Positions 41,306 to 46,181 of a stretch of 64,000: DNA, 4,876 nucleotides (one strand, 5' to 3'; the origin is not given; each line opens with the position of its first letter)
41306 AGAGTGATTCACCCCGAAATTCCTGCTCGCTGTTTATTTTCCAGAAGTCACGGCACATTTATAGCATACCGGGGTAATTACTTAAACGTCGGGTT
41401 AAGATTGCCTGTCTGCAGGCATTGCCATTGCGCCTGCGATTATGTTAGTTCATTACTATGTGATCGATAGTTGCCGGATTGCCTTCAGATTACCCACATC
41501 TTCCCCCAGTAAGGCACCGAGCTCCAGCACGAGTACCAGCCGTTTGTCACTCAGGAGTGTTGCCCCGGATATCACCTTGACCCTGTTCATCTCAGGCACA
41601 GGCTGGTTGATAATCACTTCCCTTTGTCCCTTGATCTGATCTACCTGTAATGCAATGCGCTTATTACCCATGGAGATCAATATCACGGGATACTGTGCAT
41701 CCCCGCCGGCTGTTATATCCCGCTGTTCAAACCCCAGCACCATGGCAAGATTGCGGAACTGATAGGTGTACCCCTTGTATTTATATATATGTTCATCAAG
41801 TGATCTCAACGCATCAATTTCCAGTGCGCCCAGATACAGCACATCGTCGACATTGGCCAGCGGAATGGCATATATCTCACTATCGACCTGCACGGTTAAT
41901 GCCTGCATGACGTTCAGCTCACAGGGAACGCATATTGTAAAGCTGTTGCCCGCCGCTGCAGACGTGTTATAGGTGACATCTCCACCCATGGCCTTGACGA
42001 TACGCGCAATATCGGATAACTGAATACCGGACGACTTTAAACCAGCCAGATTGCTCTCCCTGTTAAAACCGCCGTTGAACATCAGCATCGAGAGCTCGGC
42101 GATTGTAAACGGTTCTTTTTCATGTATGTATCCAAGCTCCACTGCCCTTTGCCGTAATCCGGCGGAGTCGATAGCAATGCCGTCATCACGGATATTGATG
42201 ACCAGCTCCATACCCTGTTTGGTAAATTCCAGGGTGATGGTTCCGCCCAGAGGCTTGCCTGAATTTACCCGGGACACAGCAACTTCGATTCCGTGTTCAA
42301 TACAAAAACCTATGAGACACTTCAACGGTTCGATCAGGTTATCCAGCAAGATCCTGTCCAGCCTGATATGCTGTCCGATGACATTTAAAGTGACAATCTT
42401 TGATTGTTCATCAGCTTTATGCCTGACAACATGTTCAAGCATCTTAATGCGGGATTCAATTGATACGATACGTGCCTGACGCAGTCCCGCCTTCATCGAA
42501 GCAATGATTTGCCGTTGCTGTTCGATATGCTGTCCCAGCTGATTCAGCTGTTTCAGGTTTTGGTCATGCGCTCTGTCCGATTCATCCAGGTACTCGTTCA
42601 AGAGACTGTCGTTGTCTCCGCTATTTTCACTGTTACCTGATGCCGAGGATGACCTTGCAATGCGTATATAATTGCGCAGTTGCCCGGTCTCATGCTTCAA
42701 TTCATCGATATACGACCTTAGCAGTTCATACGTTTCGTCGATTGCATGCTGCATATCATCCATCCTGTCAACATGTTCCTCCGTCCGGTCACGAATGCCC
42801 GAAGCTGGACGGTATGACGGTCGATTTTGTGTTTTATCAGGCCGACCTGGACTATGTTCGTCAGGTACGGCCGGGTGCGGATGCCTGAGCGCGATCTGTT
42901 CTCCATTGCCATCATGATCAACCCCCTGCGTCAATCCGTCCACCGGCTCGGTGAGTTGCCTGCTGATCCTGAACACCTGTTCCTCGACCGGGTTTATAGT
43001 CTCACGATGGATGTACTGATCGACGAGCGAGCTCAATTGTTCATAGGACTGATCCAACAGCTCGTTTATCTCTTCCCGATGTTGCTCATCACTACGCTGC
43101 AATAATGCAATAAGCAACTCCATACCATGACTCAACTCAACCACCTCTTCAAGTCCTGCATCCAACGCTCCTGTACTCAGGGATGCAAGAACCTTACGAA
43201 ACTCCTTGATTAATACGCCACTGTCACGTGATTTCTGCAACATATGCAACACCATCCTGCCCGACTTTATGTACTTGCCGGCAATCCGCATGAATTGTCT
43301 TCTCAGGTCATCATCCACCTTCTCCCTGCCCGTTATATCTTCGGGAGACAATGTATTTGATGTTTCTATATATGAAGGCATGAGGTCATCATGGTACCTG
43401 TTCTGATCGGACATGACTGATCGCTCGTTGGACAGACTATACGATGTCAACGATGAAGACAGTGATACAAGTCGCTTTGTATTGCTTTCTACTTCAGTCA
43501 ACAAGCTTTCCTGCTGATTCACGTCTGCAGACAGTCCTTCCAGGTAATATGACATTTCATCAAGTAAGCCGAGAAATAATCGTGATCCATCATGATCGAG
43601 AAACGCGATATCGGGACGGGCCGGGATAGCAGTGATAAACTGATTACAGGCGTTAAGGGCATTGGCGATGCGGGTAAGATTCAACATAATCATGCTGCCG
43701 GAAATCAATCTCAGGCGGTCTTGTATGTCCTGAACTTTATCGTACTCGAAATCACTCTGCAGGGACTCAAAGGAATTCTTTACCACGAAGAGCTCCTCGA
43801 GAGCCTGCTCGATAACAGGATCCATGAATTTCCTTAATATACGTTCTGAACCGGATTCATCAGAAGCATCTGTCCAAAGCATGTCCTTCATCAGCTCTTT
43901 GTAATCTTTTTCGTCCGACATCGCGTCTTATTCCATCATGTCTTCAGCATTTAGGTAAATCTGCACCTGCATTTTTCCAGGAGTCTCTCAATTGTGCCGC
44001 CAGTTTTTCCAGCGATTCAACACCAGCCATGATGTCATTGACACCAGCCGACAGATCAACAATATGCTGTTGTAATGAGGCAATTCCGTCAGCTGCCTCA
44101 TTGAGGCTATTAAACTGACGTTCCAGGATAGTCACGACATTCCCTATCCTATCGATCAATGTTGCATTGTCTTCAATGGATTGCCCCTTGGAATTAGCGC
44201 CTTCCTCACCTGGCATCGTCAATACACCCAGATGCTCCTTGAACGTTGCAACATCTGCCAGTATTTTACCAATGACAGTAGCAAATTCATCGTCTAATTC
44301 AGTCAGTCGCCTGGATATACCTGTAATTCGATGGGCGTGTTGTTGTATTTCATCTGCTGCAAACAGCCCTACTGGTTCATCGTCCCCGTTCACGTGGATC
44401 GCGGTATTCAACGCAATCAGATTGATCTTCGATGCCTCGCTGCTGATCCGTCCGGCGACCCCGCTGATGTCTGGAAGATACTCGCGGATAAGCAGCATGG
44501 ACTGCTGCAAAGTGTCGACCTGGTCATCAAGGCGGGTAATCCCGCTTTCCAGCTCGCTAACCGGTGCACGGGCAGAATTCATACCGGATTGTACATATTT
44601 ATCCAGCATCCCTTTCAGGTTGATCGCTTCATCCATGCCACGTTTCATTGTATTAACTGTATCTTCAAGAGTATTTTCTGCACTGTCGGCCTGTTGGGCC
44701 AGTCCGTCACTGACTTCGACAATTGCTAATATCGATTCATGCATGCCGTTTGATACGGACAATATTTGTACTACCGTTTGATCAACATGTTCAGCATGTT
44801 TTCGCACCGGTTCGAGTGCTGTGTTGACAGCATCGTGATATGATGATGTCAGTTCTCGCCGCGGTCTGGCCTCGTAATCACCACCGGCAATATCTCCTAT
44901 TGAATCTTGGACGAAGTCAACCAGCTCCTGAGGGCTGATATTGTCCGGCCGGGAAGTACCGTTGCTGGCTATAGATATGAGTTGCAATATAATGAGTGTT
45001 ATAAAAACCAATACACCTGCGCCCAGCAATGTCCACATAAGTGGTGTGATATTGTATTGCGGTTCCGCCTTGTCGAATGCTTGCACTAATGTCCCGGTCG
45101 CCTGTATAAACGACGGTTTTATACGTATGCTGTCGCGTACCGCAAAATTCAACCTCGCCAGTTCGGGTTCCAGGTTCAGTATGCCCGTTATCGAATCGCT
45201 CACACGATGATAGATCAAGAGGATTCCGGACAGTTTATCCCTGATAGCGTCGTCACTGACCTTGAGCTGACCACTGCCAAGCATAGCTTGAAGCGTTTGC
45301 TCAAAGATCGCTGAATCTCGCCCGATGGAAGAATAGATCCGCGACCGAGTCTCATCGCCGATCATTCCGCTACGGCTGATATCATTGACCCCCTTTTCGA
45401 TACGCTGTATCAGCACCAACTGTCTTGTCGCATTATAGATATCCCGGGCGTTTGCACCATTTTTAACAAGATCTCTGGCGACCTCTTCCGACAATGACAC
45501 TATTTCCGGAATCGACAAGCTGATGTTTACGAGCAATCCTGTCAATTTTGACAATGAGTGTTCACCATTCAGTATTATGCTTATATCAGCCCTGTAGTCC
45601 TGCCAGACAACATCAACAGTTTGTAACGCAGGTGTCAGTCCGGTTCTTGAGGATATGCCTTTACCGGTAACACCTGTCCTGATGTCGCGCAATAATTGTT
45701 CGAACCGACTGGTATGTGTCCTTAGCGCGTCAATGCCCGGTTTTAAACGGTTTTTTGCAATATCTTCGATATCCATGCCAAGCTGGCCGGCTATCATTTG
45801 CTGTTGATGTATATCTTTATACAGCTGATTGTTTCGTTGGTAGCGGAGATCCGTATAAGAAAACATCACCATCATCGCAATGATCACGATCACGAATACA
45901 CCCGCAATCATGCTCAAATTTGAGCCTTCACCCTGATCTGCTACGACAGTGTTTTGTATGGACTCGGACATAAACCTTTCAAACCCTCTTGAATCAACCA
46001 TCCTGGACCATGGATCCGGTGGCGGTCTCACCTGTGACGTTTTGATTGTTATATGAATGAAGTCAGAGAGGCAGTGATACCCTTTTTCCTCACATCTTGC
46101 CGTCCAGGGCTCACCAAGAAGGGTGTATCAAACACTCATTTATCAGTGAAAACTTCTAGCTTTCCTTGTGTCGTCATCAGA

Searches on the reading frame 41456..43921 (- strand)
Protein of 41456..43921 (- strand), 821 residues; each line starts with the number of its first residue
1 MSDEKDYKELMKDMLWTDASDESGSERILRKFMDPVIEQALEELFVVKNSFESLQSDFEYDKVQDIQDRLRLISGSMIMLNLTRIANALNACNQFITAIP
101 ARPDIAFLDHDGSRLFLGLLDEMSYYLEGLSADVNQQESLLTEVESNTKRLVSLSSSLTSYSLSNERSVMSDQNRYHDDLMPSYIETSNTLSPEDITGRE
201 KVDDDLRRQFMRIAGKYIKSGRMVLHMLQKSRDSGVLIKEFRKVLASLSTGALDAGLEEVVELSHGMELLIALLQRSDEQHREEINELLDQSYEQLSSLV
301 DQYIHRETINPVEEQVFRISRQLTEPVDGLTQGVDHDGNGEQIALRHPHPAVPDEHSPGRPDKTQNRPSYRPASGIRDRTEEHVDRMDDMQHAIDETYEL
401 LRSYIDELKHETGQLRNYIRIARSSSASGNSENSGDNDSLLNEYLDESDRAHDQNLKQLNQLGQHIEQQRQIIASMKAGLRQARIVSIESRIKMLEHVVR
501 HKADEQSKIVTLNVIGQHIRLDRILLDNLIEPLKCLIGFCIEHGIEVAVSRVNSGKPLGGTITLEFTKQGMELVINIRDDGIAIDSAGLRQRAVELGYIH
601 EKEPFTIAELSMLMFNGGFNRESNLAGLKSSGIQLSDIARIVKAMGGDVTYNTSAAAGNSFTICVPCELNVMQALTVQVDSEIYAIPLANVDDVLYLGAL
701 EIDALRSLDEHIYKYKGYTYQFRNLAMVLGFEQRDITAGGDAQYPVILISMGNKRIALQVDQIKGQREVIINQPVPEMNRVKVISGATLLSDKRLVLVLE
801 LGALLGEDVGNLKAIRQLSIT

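Call 49: search_protein_families(library=pfam, proteins=[window:41456-43921:-])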
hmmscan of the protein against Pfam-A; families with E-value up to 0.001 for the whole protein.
window:41456-43921:- (821 aa): 2 families
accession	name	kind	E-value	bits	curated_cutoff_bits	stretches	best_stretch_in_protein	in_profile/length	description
PF01584.24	CheW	-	9.8e-17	61.3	23.5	1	673-806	1-135/138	CheW-like domain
PF02518.31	HATPase_c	-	2.4e-08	34.8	26.4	1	557-667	22-109/111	Histidine kinase-, DNA gyrase B-, and HSP90-like ATPase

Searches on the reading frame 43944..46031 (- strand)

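Call 49: search_protein_families(library=pfam, proteins=[window:43944-46031:-])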
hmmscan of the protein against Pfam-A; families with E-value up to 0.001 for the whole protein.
window:43944-46031:- (695 aa): 1 family
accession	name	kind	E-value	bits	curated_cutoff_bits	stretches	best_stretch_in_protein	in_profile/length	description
PF05531.17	NPV_P10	-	0.00055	20.8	29.8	0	497-536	12-51/75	Nucleopolyhedrovirus P10 protein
